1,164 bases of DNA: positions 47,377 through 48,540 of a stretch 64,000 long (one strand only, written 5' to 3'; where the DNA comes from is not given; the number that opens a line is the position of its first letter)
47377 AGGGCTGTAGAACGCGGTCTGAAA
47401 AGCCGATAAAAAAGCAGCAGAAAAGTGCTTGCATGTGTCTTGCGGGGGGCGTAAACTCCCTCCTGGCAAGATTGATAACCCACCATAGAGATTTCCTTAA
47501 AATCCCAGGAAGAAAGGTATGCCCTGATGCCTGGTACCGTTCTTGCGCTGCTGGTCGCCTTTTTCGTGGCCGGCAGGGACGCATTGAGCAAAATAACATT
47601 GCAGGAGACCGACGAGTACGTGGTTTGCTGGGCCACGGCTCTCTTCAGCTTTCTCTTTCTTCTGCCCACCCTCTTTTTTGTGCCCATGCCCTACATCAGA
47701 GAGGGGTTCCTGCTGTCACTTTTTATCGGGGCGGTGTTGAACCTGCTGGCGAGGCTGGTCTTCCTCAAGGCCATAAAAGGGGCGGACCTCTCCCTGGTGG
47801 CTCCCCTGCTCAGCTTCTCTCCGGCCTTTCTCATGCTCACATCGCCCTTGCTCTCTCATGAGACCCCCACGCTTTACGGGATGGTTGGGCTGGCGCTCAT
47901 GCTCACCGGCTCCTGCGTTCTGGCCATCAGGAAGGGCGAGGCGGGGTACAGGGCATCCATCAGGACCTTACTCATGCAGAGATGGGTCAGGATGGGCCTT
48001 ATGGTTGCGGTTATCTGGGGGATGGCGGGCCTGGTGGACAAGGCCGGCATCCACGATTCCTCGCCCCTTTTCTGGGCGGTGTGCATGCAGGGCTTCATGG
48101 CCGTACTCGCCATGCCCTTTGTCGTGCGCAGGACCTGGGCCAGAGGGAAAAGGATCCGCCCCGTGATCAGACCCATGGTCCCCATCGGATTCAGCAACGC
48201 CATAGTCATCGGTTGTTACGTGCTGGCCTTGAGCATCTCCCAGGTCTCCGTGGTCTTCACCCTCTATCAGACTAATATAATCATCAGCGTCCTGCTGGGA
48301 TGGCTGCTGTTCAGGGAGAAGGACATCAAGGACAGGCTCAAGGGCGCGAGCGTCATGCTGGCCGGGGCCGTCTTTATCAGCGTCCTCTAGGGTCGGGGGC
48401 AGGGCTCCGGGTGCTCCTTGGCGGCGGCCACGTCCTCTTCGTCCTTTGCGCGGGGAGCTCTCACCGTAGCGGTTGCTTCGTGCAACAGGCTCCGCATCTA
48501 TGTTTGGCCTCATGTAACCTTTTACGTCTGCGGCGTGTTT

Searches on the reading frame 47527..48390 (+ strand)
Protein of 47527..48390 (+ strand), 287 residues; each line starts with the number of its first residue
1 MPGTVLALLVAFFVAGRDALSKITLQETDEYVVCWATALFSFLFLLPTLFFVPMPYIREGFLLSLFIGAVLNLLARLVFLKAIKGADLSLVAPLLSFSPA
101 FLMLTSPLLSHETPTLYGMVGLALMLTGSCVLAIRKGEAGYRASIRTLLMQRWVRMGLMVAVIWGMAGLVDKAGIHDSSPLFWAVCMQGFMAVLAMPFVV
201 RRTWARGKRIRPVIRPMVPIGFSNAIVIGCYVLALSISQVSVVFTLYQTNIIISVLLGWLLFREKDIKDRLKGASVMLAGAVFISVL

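Call 3: search_protein_families(library=pfam, proteins=[window:47527-48390:+], max_evalue=0.01)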
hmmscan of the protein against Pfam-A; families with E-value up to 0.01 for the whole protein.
window:47527-48390:+ (287 aa): 2 families
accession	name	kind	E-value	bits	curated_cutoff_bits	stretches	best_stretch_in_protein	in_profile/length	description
PF00892.27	EamA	-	2.4e-26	93.1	28.2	2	2-132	2-133/135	EamA-like transporter family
PF10639.15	TMEM234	-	0.0067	16.9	30.1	0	66-131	45-111/113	Putative transmembrane family 234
